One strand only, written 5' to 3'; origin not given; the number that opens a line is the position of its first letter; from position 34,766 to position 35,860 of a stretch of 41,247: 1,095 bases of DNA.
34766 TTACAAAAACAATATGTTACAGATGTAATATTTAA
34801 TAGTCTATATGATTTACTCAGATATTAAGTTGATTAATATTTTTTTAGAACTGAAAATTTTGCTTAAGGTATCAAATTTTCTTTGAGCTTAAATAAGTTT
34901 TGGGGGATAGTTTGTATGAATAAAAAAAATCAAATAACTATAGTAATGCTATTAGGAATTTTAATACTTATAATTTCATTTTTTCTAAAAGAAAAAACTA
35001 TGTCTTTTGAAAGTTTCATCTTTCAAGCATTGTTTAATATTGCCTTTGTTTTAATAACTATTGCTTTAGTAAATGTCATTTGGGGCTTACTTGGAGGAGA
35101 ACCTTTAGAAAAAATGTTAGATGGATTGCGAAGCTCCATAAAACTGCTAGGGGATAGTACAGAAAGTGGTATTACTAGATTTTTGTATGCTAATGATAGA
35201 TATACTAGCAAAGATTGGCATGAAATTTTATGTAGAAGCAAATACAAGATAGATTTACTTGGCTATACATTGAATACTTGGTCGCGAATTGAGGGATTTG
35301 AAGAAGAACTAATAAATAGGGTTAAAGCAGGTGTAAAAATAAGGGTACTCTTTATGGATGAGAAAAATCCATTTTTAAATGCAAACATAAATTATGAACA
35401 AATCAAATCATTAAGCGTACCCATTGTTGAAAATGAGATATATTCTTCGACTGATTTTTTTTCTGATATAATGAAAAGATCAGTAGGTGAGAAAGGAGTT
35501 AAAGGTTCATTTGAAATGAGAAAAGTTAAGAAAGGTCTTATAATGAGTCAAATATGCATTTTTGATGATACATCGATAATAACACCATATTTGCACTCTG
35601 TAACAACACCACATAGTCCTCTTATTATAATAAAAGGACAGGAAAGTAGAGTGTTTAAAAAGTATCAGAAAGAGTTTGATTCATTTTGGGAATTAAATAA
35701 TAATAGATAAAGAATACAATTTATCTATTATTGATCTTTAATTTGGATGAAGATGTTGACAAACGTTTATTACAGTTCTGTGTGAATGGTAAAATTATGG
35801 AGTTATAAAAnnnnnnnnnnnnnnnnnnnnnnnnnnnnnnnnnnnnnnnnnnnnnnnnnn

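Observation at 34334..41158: Five-gene cassette (PncC-like deamidase, 2TM protein, 877-aa adenosine-deaminase-fold protein, minimal radical SAM, NadR-like NMNAT/kinase): candidate undescribed nucleotide-targeting system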

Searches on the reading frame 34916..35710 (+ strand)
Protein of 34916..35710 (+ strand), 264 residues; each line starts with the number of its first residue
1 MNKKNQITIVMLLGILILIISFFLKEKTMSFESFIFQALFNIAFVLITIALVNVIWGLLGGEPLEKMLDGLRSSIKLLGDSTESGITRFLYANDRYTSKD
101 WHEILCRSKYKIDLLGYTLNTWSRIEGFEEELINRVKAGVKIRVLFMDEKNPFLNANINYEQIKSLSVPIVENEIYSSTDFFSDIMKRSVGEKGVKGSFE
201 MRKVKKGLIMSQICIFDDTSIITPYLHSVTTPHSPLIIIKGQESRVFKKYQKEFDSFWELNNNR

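Call 4: search_protein_families(library=pfam, proteins=[window:34916-35710:+], max_evalue=0.1)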
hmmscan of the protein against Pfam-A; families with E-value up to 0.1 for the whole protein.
window:34916-35710:+ (264 aa): 2 families
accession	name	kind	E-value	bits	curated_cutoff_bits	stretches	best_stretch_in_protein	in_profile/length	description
PF09991.14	DUF2232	-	0.0038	16.9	27.8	1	5-78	59-129/290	Predicted membrane protein (DUF2232)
PF13091.12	PLDc_2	-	0.027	14.8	27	0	106-220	6-92/132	PLD-like domain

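Call 5: search_protein_families(library=padloc, proteins=[window:34916-35710:+], max_evalue=0.1)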
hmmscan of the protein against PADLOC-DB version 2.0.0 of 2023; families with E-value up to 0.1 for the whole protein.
window:34916-35710:+ (264 aa): 1 family
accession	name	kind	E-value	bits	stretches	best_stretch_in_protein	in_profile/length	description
PDLC02364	PycTM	-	0.084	11.2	1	3-59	25-74/160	-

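Call 6: search_protein_families(library=ncbifam, proteins=[window:34916-35710:+], max_evalue=0.1)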
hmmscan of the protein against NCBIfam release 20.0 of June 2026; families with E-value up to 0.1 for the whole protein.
window:34916-35710:+ (264 aa): 0 families

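Call 22: search_protein_families(library=phrogs, proteins=[window:34916-35710:+], max_evalue=0.01)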
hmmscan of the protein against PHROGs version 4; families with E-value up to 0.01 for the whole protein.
window:34916-35710:+ (264 aa): 0 families

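Call 27: find_related_loci(query=window:34916-35710:+, collection=viral_contigs, flank=8000)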
Query window:34916-35710:+ (264 aa) in viral_contigs; peptide patterns used: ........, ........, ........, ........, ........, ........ (x = any residue, [..] = any of these).
4 stretches matched a pattern, but none encodes a relative of the query by tblastn (E <= 1e-3).

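Call 33: find_homologous_proteins(query=window:34916-35710:+, max_evalue=0.01)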
Query window:34916-35710:+ (264 aa): 4 proteins with E <= 0.01 among 402 candidates.
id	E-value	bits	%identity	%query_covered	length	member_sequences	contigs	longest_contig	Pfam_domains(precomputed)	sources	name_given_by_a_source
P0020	8.0e-169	578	100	100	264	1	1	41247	-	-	-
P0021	2.8e-103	363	62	99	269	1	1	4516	-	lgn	-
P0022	8.3e-76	273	50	99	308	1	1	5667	-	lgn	-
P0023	3.0e-53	199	38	99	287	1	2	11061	-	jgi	jgi:hypothetical protein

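Call 34: find_encoding_contigs(protein=P0021, flank=10000, max_places=2)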
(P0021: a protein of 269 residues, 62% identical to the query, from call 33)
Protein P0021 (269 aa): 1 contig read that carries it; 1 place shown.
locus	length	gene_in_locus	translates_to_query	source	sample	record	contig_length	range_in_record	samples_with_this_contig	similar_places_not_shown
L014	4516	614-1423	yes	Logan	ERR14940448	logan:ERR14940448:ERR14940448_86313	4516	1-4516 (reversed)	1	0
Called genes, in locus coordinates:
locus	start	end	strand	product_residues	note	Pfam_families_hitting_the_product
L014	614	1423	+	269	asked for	-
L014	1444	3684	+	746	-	PF00962:A_deaminase (faint)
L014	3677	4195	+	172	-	PF13353:Fer4_12 (faint)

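Call 35: find_encoding_contigs(protein=P0022, flank=10000, max_places=2)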
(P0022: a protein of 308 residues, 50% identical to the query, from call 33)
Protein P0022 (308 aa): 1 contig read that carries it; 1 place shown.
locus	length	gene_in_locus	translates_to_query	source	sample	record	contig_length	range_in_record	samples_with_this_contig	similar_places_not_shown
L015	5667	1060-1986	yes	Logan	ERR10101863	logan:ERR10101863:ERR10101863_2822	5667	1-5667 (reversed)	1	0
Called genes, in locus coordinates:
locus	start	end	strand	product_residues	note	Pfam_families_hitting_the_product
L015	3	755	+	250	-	?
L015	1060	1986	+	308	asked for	-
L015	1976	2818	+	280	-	PF04055:Radical_SAM, PF13353:Fer4_12 (faint)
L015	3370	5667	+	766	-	?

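Call 36: find_encoding_contigs(protein=P0023, flank=10000, max_places=2)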
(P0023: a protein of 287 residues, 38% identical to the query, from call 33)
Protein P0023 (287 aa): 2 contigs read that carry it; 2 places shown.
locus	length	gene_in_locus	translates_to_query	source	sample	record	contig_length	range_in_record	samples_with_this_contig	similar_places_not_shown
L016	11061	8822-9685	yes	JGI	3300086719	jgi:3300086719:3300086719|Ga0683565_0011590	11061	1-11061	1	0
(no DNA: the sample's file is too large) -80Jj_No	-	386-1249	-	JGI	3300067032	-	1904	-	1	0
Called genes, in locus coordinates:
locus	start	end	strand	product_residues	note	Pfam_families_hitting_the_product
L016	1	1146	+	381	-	?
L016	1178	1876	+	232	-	PF08378:NERD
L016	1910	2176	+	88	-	-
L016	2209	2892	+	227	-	-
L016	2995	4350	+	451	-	PF00067:p450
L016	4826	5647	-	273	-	PF13643:DUF4145 (weak)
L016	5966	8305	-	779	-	PF13676:TIR_2, PF13191:AAA_16 (faint), PF05729:NACHT (weak)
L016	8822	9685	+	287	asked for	-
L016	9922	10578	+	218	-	PF02517:Rce1-like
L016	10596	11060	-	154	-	?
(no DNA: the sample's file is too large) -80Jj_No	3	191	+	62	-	?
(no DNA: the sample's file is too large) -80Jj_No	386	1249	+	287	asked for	-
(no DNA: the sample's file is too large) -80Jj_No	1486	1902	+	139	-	?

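Call 42: search_protein_families(library=pfam, proteins=[L015:1967-2818:+, L015:3370-5667:+, L015:57-755:+, L014:3677-4195:+, L014:1441-3684:+, L014:614-1423:+, L016:8822-9685:+], max_evalue=0.05)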
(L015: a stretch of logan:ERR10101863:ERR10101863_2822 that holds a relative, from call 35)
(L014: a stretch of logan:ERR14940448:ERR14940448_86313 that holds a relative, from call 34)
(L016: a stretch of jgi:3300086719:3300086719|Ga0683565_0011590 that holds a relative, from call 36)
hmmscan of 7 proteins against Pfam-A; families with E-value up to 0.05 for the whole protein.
L015:1967-2818:+ (283 aa): 3 families
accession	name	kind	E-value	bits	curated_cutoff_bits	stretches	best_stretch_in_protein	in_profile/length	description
PF04055.27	Radical_SAM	-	1.7e-16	61.3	29.5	1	9-158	2-161/166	Radical SAM superfamily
PF13353.11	Fer4_12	-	2.3e-05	25.1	22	1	13-103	14-111/137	4Fe-4S single cluster domain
PF11401.13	Tetrabrachion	-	0.038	14.4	27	0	238-262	15-39/49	Tetrabrachion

L015:3370-5667:+ (766 aa): 5 families
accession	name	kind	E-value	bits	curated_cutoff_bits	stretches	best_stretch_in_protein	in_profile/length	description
PF20720.3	nSTAND3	-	3e-06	27.4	27.2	1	269-435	5-142/155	Novel STAND NTPase 3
PF00004.35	AAA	-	0.00081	20.3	21.2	1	284-405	1-113/131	ATPase family associated with various cellular activities (AAA)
PF13401.12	AAA_22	-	0.00085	20.1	27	0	281-402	5-124/130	AAA domain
PF24406.1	nSTAND_NTPase4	-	0.014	15.9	27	0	537-565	29-58/58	Novel STAND NTPase 4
PF13191.12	AAA_16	-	0.029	15.3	32.6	0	282-318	25-61/167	AAA ATPase domain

L015:57-755:+ (232 aa): 0 families

L014:3677-4195:+ (172 aa): 2 families
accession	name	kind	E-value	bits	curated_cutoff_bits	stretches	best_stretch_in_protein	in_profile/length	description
PF13353.11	Fer4_12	-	1.6e-05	25.7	22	1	15-83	13-88/137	4Fe-4S single cluster domain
PF04055.27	Radical_SAM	-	3.6e-05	24.4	29.5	1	13-99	3-102/166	Radical SAM superfamily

L014:1441-3684:+ (747 aa): 1 family
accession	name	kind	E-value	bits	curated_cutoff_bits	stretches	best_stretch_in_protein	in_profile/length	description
PF00962.28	A_deaminase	-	3.1e-10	40.1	27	1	642-707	226-289/330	Adenosine deaminase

L014:614-1423:+ (269 aa): 0 families

L016:8822-9685:+ (287 aa): 2 families
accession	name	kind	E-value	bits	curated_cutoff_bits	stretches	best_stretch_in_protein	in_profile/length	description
PF13091.12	PLDc_2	-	0.0021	18.4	27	1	116-190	3-67/132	PLD-like domain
PF05240.20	APOBEC_C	-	0.049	14.1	23.6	0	138-175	17-54/78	APOBEC-like C-terminal domain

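Call 43: search_protein_families(library=padloc, proteins=[L015:1967-2818:+, L015:3370-5667:+, L015:57-755:+, L014:3677-4195:+, L014:1441-3684:+, L014:614-1423:+, L016:8822-9685:+], max_evalue=0.05)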
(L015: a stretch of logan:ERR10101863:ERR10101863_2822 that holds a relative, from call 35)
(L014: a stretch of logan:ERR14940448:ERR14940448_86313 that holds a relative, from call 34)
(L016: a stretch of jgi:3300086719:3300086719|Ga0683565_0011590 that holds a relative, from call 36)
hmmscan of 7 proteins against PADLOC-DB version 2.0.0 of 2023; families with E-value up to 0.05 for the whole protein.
L015:1967-2818:+ (283 aa): 3 families
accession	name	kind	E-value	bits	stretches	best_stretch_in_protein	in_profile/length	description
PDLC02903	pVip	-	2.4e-35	120.2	1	6-241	2-224/257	Viperins not associated with kinases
PDLC02904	pVip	-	1.7e-33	114.2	1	3-237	2-225/262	Viperins associated with kinases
PDLC02905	pVip-kinase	-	4.9e-15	53.7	1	5-233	183-414/474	Viperin-kinase fusion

L015:3370-5667:+ (766 aa): 2 families
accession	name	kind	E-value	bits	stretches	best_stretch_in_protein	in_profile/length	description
PDLC04700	PDC-M54A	-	3e-10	35.7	1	274-588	310-639/1657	-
PDLC04702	PDC-M54A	-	3.7e-08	29.3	1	268-571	304-611/1621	-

L015:57-755:+ (232 aa): 0 families

L014:3677-4195:+ (172 aa): 2 families
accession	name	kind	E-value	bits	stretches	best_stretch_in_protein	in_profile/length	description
PDLC02903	pVip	-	8.4e-09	33.3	1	13-99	6-93/257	Viperins not associated with kinases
PDLC02904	pVip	-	3.4e-07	28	1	13-92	9-90/262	Viperins associated with kinases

L014:1441-3684:+ (747 aa): 2 families
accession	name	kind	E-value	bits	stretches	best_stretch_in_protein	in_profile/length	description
PDLC02219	RdrB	-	2.3e-23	80.5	2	494-604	539-650/914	-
PDLC02218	RdrB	-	7e-16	55.5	1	462-568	474-587/855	-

L014:614-1423:+ (269 aa): 2 families
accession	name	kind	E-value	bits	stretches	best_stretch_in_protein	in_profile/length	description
PDLC04157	HEC-06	-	0.00095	15.9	1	155-206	382-433/558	-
PDLC02595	DrmC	-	0.044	11.5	0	103-151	123-172/269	DrmC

L016:8822-9685:+ (287 aa): 0 families

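Call 51: find_related_loci(query=A1, collection=genome_contigs, flank=8000)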
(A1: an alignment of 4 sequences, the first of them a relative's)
Query A1 (264 aa) in genome_contigs; peptide patterns used: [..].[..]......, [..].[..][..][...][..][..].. (x = any residue, [..] = any of these).
25 stretches matched a pattern; 4 encode a relative of the query (tblastn E <= 1e-3); 4 distinct loci.
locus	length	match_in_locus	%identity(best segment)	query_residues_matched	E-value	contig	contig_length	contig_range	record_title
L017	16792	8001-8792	48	1-263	5e-80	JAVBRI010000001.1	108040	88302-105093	MAG: Lachnospiraceae bacterium isolate EPI_MAG_00191 c_000000480499, whole genome shotgun sequence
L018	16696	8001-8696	39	34-258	4e-52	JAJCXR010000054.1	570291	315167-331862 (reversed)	MAG: Acidobacteriota bacterium isolate OFTM328 OFTM328_53, whole genome shotgun sequence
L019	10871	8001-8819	33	1-262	1e-49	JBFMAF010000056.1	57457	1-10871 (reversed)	MAG: Acidobacteriota bacterium isolate MAG131 MAG131_56, whole genome shotgun sequence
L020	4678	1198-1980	35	1-264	8e-46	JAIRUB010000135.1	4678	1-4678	MAG: Prevotellaceae bacterium isolate Cus372_bin5 k119_1066620, whole genome shotgun sequence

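Call 54: search_protein_families(library=pfam, proteins=[L018:8982-9689:+, L018:6239-7180:+, L018:9817-10308:+, L019:6182-7726:+, L019:9101-9412:+, L019:9409-9963:-, L020:7-1050:+, L020:2069-2689:+, L020:2873-4348:-, L017:9941-10912:+], max_evalue=0.01)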
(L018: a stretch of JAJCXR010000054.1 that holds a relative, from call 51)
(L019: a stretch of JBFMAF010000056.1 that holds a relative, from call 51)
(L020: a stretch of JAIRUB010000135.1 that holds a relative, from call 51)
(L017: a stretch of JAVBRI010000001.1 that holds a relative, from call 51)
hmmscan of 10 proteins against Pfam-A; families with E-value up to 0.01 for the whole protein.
L018:8982-9689:+ (235 aa): 0 families

L018:6239-7180:+ (313 aa): 1 family
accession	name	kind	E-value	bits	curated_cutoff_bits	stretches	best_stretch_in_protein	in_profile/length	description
PF04909.20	Amidohydro_2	-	5.6e-35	121.9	26.4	1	27-302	1-289/289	Amidohydrolase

L018:9817-10308:+ (163 aa): 0 families

L019:6182-7726:+ (514 aa): 0 families

L019:9101-9412:+ (103 aa): 0 families

L019:9409-9963:- (184 aa): 0 families

L020:7-1050:+ (347 aa): 0 families

L020:2069-2689:+ (206 aa): 1 family
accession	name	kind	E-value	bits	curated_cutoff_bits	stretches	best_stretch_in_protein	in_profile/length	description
PF15595.11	Imm51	-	8.1e-29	100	29.8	1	95-200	4-103/104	Immunity protein 51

L020:2873-4348:- (491 aa): 11 families
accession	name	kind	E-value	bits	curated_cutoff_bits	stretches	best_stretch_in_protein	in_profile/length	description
PF13749.12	HATPase_c_4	-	8.2e-18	64.6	26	1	284-367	5-89/89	Putative ATP-dependent DNA helicase recG C-terminal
PF04326.19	SLFN_AlbA_2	-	2.5e-13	51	25.3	1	6-117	1-118/118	Schlafen, AlbA_2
PF13412.12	HTH_24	-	4.8e-09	36.1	21.9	1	429-475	2-48/48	Winged helix-turn-helix DNA-binding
PF12802.13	MarR_2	-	1.8e-05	25.2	27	1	427-480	2-56/61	MarR family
PF01022.26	HTH_5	-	0.00012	22.4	22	1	430-474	2-45/47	Bacterial regulatory protein, arsR family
PF08279.18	HTH_11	-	0.00012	22.3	25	1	432-472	2-43/55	HTH domain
PF21476.4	PF0610-like_N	-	0.00043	20.9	33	1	434-468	5-38/50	PF0610-like, N-terminal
PF12840.13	HTH_20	-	0.00071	19.9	27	1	429-477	3-51/51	Helix-turn-helix domain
PF13404.12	HTH_AsnC-type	-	0.0041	17.3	27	0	433-462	6-35/42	AsnC-type helix-turn-helix domain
PF08280.17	HTH_Mga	-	0.0044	17.4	23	1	431-470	6-45/59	M protein trans-acting positive regulator (MGA) HTH domain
PF08222.17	HTH_CodY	-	0.0086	16.1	27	0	443-476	3-36/61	CodY helix-turn-helix domain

L017:9941-10912:+ (323 aa): 0 families

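Call 55: predict_structure(alignment_id=A1)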
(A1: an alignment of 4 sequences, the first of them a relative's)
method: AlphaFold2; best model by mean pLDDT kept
length: 264 residues; sequences in the alignment: 4
mean_pLDDT: 52.2   pTM: 0.45
mean pLDDT of the five models: 52.2, 49.8, 49.3, 47.0, 46.1
residues with pLDDT >= 90: 0; 70-90: 34; 50-70: 115; < 50: 115
segments of 3 or more residues with pLDDT < 50: 1-6, 64-126, 155-167, 219-244
pLDDT, mean of each block of 10 residues (from residue 1): 47 63 62 66 62 59 43 28 28 37 42 29 45 72 68 44 45 65 78 71 63 56 37 35 49 62 59
secondary structure, 60 per line:
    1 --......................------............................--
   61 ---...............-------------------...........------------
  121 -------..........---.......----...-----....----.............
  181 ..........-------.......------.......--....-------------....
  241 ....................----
elements in order: H3-24 H31-58 H64-78 H98-108 H128-137 E141-147 H160-163 H168-190 E198-204 E211-217 E220-223 E237-240 H241-260

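Call 65: find_related_loci(query=A3, collection=metagenome_contigs, flank=8000)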
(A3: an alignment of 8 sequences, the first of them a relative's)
Query A3 (264 aa) in metagenome_contigs; peptide patterns used: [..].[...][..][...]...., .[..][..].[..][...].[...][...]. (x = any residue, [..] = any of these).
106 stretches matched a pattern; 19 encode a relative of the query (tblastn E <= 1e-3); 19 distinct loci.
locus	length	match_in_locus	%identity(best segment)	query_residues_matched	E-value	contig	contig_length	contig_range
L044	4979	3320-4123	40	1-262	7e-63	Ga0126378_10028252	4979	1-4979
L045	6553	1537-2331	38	2-261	4e-60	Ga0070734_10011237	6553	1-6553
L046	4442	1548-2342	38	2-261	4e-60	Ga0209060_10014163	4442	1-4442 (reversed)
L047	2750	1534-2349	38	2-263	2e-57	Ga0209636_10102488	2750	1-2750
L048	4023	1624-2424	39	3-261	4e-56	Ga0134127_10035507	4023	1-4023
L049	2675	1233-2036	36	6-263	2e-54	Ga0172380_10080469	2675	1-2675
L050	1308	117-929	39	2-261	1e-56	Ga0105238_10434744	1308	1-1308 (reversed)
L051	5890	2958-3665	40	32-260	6e-54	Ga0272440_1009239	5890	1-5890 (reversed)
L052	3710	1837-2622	35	3-262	1e-53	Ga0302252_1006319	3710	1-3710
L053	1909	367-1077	40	34-263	6e-53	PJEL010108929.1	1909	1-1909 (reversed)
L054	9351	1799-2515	40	27-260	7e-50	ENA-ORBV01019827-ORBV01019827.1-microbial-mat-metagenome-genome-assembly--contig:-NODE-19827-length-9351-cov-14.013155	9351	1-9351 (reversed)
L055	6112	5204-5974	35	9-258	7e-50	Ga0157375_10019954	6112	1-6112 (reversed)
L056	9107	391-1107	39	27-260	4e-49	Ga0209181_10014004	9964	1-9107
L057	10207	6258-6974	39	27-260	5e-48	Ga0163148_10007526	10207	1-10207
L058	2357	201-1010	35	1-261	2e-47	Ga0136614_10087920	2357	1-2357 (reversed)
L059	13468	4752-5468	38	27-260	6e-47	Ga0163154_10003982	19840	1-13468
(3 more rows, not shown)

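Call 66: find_related_loci(query=A3, collection=viral_contigs, flank=8000)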
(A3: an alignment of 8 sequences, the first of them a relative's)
Query A3 (264 aa) in viral_contigs; peptide patterns used: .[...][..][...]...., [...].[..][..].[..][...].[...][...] (x = any residue, [..] = any of these).
28 stretches matched a pattern, but none encodes a relative of the query by tblastn (E <= 1e-3).

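Call 67: search_solved_structures(query=A3, max_evalue=10)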
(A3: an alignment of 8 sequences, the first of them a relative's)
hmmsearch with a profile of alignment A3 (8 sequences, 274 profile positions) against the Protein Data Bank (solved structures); distinct sequences matched with E-value up to 10: 8.
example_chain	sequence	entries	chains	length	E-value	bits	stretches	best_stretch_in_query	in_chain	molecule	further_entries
6jl1_A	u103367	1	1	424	0.53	12.5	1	118-235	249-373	Thermolabile hemolysin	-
6jkz_A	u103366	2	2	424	0.54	12.5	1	118-235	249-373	Thermolabile hemolysin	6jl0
5box_A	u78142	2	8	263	0.55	12.5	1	86-161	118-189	Putative HTH-type transcriptional regulator TrmBL2 | TrmBL2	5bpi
5bpd_A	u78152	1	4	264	0.56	12.5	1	86-161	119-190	TrmBL2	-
5bqt_A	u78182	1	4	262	0.57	12.4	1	86-161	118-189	Putative HTH-type transcriptional regulator TrmBL2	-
8ctp_A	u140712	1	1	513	0.95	11.7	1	135-173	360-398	Phospholipase D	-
8ctq_A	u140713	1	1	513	0.96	11.7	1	135-173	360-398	Phospholipase D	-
6z16_F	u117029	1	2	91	1.7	10.9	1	39-73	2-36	Multisubunit Na+/H+ antiporter, F subunit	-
